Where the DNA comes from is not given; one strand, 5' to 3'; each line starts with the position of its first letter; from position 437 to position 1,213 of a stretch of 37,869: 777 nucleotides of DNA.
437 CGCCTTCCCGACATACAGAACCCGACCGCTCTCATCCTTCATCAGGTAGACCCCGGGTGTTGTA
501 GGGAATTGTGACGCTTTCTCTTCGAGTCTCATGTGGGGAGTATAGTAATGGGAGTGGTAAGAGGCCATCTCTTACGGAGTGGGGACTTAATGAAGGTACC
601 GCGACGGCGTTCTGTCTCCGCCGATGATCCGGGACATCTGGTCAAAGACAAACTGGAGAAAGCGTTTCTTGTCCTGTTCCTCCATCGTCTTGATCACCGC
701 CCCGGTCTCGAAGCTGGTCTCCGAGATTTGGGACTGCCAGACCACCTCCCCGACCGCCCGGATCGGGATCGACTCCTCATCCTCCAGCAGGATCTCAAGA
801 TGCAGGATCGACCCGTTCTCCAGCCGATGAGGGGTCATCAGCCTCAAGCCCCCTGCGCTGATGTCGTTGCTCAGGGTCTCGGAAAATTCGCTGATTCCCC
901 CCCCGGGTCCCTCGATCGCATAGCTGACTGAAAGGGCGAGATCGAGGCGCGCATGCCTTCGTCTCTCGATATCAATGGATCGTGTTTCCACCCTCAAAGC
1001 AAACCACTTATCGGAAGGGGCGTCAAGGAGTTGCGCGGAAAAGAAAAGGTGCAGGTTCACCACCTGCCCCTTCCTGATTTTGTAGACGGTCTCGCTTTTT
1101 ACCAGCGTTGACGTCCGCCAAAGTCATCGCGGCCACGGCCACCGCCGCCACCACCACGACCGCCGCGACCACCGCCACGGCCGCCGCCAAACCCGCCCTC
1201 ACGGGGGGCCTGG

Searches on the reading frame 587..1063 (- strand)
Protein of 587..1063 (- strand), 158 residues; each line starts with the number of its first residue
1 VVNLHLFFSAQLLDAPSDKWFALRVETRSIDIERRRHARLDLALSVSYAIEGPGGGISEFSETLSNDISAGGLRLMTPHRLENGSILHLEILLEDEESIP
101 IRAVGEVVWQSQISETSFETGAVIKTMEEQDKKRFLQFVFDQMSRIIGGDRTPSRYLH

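Call 48: search_protein_families(library=pfam, proteins=[window:587-1063:-])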
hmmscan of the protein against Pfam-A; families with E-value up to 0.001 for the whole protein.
window:587-1063:- (158 aa): 1 family
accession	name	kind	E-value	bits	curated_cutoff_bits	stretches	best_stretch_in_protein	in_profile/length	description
PF07238.19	PilZ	-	1.8e-13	51.1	22.5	1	33-140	1-101/102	PilZ domain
